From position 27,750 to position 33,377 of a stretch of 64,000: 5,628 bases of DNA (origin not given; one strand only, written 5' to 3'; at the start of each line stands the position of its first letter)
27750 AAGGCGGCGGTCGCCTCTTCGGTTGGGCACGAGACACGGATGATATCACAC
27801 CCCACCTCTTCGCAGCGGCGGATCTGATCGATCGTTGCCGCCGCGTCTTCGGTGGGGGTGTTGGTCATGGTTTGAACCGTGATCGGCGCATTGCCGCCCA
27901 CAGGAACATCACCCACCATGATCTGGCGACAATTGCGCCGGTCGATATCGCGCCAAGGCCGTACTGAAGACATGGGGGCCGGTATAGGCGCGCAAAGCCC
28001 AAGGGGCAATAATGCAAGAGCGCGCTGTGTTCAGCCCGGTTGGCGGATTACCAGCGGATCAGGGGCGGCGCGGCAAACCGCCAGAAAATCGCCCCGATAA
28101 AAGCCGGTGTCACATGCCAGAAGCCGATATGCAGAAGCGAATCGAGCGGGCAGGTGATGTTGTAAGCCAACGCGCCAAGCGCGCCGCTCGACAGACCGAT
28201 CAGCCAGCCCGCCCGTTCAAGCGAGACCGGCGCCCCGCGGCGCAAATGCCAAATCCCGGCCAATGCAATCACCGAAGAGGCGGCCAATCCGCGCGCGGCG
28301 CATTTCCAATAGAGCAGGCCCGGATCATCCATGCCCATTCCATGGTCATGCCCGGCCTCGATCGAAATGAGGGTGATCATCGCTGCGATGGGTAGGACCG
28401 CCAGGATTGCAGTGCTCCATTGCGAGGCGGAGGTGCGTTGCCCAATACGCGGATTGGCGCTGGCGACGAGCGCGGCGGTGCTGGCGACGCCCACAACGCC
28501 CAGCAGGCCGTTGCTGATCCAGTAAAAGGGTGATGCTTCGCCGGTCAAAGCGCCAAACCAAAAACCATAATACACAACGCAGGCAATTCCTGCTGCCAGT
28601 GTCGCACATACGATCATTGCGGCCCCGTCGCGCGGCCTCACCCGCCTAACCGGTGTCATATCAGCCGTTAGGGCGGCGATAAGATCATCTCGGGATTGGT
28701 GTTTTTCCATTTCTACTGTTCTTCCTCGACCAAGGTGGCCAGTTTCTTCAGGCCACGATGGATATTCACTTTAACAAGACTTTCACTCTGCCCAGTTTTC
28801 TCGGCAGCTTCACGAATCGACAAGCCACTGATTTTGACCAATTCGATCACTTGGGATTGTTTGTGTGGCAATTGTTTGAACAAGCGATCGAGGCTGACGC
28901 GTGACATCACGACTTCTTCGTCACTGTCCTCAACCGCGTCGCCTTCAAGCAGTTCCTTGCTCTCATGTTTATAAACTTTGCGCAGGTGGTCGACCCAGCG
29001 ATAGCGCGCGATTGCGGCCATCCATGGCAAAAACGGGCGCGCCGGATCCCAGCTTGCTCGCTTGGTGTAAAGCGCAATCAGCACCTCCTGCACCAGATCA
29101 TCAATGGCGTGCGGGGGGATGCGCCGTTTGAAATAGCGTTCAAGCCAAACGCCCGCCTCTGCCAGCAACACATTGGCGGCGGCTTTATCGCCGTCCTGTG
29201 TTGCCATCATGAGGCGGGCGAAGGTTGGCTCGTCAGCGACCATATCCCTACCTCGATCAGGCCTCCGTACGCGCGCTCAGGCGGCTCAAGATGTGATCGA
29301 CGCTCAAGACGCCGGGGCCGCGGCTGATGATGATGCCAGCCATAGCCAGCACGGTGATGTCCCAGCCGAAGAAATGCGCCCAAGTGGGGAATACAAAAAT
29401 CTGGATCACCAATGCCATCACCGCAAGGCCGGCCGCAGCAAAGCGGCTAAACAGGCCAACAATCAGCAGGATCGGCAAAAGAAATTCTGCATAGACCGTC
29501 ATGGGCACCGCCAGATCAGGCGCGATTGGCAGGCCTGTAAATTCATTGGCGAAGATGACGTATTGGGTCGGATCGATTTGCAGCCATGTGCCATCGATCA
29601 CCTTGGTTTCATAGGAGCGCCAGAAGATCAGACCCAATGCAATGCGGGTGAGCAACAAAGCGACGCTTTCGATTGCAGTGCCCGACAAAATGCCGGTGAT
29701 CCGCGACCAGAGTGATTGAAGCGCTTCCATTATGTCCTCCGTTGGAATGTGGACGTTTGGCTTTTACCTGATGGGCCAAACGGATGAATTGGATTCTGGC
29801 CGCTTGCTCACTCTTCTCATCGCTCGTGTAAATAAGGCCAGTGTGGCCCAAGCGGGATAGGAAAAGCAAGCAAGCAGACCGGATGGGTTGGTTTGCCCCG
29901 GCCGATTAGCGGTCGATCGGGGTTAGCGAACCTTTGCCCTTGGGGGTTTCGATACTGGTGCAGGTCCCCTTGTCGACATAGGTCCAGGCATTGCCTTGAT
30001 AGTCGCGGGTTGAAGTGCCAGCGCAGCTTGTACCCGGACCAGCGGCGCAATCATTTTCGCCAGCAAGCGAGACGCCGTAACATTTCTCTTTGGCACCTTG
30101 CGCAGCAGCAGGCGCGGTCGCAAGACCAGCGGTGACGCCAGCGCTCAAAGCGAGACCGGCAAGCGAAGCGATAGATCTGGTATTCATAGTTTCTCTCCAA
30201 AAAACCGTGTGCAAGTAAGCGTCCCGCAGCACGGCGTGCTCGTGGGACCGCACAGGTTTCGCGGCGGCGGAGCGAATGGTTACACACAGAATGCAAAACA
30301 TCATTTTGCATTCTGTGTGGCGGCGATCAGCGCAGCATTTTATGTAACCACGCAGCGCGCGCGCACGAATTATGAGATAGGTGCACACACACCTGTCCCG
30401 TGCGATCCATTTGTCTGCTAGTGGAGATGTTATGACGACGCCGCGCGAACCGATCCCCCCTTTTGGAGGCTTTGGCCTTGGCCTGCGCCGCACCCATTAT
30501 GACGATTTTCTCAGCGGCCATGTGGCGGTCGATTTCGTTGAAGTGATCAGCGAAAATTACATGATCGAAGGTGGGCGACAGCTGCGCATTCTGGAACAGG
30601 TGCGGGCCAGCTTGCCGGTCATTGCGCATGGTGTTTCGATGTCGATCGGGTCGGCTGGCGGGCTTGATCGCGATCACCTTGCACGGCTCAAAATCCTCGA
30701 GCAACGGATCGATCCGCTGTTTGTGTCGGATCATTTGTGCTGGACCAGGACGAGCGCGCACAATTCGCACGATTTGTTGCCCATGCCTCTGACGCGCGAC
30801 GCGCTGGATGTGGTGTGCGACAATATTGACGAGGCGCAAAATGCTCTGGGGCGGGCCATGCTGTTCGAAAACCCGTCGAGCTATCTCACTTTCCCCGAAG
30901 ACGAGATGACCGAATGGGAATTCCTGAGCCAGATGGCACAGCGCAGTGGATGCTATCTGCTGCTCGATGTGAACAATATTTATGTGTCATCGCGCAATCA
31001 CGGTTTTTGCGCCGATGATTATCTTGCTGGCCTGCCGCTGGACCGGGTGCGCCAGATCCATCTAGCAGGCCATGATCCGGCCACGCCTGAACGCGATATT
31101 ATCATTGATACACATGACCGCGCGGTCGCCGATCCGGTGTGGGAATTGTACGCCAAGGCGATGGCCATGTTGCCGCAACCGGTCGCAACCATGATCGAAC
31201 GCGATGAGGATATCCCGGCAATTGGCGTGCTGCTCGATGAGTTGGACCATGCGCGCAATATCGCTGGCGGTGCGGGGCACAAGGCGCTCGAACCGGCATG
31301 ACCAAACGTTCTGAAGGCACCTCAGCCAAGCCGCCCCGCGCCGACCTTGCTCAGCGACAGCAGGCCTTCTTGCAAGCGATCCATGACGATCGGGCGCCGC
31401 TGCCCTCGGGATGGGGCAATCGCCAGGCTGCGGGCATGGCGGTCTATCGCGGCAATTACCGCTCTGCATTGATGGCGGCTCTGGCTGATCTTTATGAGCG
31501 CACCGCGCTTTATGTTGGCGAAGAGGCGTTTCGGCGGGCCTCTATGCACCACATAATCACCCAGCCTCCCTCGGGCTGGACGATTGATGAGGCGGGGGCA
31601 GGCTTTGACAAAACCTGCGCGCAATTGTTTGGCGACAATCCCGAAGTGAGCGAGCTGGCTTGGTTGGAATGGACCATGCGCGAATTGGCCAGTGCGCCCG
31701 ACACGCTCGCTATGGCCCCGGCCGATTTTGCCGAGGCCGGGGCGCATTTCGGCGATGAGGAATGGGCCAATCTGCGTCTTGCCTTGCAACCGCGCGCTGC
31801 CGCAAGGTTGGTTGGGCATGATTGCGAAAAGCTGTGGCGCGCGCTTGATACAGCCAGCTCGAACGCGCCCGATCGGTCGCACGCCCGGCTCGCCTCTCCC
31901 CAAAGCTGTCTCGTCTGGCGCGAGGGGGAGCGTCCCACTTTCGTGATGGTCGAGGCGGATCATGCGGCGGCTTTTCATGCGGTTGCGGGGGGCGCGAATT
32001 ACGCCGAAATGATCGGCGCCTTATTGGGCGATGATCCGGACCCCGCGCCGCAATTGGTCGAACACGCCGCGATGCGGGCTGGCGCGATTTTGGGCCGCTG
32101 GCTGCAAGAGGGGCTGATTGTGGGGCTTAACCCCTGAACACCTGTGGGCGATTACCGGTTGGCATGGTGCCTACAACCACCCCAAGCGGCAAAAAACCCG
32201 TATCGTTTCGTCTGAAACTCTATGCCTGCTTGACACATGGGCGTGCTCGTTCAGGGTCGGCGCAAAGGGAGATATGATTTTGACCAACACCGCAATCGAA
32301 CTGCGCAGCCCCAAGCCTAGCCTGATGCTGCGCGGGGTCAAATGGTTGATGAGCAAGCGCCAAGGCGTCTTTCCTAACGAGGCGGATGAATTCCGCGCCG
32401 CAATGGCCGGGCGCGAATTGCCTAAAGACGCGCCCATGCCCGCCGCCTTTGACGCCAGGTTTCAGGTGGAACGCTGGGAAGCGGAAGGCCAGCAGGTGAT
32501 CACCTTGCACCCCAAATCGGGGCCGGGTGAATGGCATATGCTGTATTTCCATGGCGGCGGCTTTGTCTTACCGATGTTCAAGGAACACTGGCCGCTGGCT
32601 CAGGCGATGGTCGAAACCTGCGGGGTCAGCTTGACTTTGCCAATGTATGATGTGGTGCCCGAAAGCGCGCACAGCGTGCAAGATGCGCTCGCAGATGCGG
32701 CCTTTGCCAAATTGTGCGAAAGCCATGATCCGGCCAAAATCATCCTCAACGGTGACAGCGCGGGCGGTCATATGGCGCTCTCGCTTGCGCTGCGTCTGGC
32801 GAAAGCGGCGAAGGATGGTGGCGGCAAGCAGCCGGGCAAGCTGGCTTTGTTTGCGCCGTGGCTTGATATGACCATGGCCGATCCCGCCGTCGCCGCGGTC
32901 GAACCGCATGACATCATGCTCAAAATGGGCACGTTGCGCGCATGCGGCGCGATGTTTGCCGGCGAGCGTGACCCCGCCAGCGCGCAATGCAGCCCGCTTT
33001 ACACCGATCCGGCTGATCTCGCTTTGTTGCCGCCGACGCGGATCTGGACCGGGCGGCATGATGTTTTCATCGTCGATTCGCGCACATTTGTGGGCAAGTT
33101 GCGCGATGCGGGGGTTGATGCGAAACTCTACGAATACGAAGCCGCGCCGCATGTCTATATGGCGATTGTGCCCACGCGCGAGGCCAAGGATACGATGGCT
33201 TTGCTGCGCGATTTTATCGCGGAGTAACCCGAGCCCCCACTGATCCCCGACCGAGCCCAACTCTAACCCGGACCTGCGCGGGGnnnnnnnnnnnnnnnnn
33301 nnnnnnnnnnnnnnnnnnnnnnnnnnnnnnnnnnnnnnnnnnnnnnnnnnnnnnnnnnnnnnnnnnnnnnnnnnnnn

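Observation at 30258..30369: Back-to-back exact sigmaF promoters (GTAACC-N16-CGAA) on opposite strands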

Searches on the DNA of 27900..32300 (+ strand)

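Call 39: search_rna_families(source=window, start=27900, end=32300, threshold=evalue, max_evalue=1)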
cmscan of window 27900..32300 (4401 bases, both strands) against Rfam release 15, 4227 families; matches with E-value up to 1: 1.
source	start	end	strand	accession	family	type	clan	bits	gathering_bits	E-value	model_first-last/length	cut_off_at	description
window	30595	30674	+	RF03771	mir-341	Gene; miRNA;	-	21.7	90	0.37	1-96/96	no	mir-341 microRNA precursor family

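Call 59: build_rna_model(alignment_id=A2, structure=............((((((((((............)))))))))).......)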
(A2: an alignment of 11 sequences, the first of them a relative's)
Model R1 built from alignment A2 (11 sequences, 51 columns); structure: as given.
model positions 51; base pairs 10; branch points 0; effective number of sequences 11; information 0.84 bits per position. Calibrated on 0.2 Mb of random sequence (short: E-values are rough).
structure used (alignment columns):
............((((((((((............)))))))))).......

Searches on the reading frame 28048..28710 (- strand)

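Call 5: search_protein_families(library=pfam, proteins=[window:28048-28710:-], max_evalue=0.01)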
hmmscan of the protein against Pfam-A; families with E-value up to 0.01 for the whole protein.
window:28048-28710:- (220 aa): 2 families
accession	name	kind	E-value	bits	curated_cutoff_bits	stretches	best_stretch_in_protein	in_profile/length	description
PF06532.16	NrsF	-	1.7e-31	110.1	26.8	1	14-220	1-204/204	Negative regulator of sigma F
PF19814.4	DUF6297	-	0.007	15.6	29.8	0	36-181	53-200/375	Family of unknown function (DUF6297)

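Call 26: search_protein_families(library=ncbifam, proteins=[window:28048-28710:-], max_evalue=0.001)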
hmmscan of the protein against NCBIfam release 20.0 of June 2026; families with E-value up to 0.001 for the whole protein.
window:28048-28710:- (220 aa): 1 family
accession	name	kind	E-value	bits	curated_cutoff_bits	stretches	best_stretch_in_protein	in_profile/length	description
NF042994.1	AntiSigF_NrsF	equivalog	5.2e-10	39.2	300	1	7-212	3-210/214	anti-sigma-F factor NrsF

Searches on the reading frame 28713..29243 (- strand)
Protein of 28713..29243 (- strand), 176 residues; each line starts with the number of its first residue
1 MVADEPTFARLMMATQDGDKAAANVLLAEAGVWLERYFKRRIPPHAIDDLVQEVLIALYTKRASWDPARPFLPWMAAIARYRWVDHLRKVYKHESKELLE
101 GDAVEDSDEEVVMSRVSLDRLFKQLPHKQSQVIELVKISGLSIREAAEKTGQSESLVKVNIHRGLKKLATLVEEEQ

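Call 5: search_protein_families(library=pfam, proteins=[window:28713-29243:-], max_evalue=0.01)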
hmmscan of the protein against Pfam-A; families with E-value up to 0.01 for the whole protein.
window:28713-29243:- (176 aa): 4 families
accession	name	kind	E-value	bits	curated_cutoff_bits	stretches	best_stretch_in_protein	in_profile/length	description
PF08281.18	Sigma70_r4_2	-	2.3e-13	50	25.7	1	116-168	2-54/54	Sigma-70, region 4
PF04542.20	Sigma70_r2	-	2.2e-10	40.6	24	1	39-89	14-67/71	Sigma-70 region 2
PF07638.17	Sigma70_ECF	-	5.4e-08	33.4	21.1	1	8-162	4-173/185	ECF sigma factor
PF04545.22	Sigma70_r4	-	3.9e-07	29.9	24.1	1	122-168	2-48/50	Sigma-70, region 4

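Call 26: search_protein_families(library=ncbifam, proteins=[window:28713-29243:-], max_evalue=0.001)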
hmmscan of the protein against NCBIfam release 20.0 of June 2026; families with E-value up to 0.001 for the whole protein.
window:28713-29243:- (176 aa): 64 families (the best 25 are shown)
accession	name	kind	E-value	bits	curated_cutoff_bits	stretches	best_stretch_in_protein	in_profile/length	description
NF009191.0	PRK12539.1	subfamily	3e-43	147.5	171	1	1-175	1-182/185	sigma-70 family RNA polymerase sigma factor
NF009188.0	PRK12536.1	subfamily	6.5e-39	133.8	250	1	4-174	13-188/190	RNA polymerase sigma factor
NF009165.0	PRK12512.1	equivalog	1.1e-32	113.1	198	1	3-175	4-182/184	RNA polymerase sigma factor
TIGR02937.1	sigma70-ECF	superfamily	9e-20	70.9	42.9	1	35-169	19-162/165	sigma-70 family RNA polymerase sigma factor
NF009166.1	PRK12513.1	equivalog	8.9e-19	67.9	206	1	6-174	7-188/193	RNA polymerase sigma factor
NF007230.0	PRK09648.1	subfamily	1.8e-17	63.8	209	1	5-175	10-192/195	RNA polymerase sigma factor ShbA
TIGR02959.1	SigZ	equivalog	3.2e-17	62.9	168.65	1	34-173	8-149/170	RNA polymerase sigma factor SigZ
NF007215.0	PRK09637.1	equivalog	4.2e-17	62.7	212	1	34-173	14-155/181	RNA polymerase sigma factor SigZ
NF058625.1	sigma_PG0214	equivalog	8.7e-17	61.3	130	1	48-171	32-160/170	GFO_1088 family ECF-type sigma factor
TIGR02989.1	Sig-70_gvs1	subfamily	1.5e-16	60.7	124.55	1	44-169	25-155/158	RNA polymerase sigma-70 factor, Rhodopirellula/Verrucomicrobium family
NF009186.0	PRK12534.1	equivalog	7.8e-15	55.2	267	1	7-173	11-186/187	RNA polymerase sigma factor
TIGR02950.1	SigM_subfam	subfamily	1e-13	51.5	147.95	1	45-172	25-158/159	RNA polymerase sigma factor, SigM family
NF009172.0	PRK12519.1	subfamily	1.1e-13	51.2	222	1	10-173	18-190/194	RNA polymerase sigma factor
TIGR02985.1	Sig70_bacteroi1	subfamily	3.5e-13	50.1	126.4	1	46-169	27-159/162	RNA polymerase sigma-70 factor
TIGR02983.1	SigE-fam_strep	subfamily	1.2e-12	48.1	141.55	1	44-175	30-161/162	SigE family RNA polymerase sigma factor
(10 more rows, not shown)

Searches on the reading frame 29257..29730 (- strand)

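Call 5: search_protein_families(library=pfam, proteins=[window:29257-29730:-], max_evalue=0.01)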
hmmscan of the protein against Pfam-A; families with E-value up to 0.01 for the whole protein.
window:29257-29730:- (157 aa): 2 families
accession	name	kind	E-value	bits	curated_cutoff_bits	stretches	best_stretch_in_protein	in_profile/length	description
PF07681.17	DoxX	-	3.9e-13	50.3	23.6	1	24-113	1-83/85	DoxX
PF04173.18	DoxD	-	3.6e-07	30.7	22.7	1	77-152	70-148/167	TQO small subunit DoxD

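Call 26: search_protein_families(library=ncbifam, proteins=[window:29257-29730:-], max_evalue=0.001)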
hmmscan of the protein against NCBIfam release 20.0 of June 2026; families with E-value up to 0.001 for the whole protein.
window:29257-29730:- (157 aa): 1 family
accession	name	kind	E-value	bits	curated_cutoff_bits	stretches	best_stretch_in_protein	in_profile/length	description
NF050144.1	matur_HvfX_fam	equivalog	3.6e-07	30.5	80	1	23-113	2-87/165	HvfX family Cu-binding RiPP maturation protein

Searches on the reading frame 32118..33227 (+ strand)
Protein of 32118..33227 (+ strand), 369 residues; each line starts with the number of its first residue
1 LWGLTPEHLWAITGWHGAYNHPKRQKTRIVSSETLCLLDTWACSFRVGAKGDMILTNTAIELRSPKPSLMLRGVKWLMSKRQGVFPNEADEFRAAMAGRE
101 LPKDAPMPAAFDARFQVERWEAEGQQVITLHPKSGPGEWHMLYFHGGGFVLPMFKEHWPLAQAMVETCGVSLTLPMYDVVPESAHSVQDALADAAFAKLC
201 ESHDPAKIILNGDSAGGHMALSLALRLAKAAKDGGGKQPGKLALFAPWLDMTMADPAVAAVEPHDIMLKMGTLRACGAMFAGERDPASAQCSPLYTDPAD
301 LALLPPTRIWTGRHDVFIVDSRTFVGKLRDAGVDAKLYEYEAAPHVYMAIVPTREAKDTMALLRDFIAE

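Call 5: search_protein_families(library=pfam, proteins=[window:32118-33227:+], max_evalue=0.01)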
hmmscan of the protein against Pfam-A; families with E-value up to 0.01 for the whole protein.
window:32118-33227:+ (369 aa): 2 families
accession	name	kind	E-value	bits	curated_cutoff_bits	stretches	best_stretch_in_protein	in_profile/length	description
PF07859.19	Abhydrolase_3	-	2.1e-33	116.3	25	1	141-348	1-209/210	alpha/beta hydrolase fold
PF10340.15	Say1_Mug180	-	1.4e-10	41.1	21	1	141-288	125-277/374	Steryl acetyl hydrolase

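Call 26: search_protein_families(library=ncbifam, proteins=[window:32118-33227:+], max_evalue=0.001)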
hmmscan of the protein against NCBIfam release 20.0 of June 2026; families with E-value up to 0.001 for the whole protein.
window:32118-33227:+ (369 aa): 8 families
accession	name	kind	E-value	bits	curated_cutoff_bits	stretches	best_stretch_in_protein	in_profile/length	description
NF058651.1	GESAG_HSLs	subfamily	1.1e-31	110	430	1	115-348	44-271/296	GESAG motif subfamily hormone-sensitive lipase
NF058649.1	GTSAG_HSLs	subfamily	5.5e-27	95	380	1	116-367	66-308/312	GTSAG motif subfamily hormone-sensitive lipase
NF058653.1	LipP1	equivalog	4.7e-20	71.6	350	1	140-358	73-291/300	LipP1 family hormone-sensitive lipase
NF052352.1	TriaclglyLipLipYMycb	equivalog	7.5e-18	64.8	450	1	122-321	173-351/397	triacylglycerol lipase LipY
NF033149.0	CHL_hydrolase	equivalog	6.3e-12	45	500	1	140-341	77-278/310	chloramphenicol hydrolase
NF058650.1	GCSAG_HSLs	subfamily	3.4e-10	40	410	1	141-367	88-309/314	GCSAG motif subfamily hormone-sensitive lipase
NF007547.0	PRK10162.1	equivalog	3.9e-07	29.3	389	1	132-235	78-186/321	acetyl esterase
NF058665.1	HaHSL_fam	equivalog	5.1e-06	26.1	320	1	130-225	53-146/260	hormone-sensitive lipase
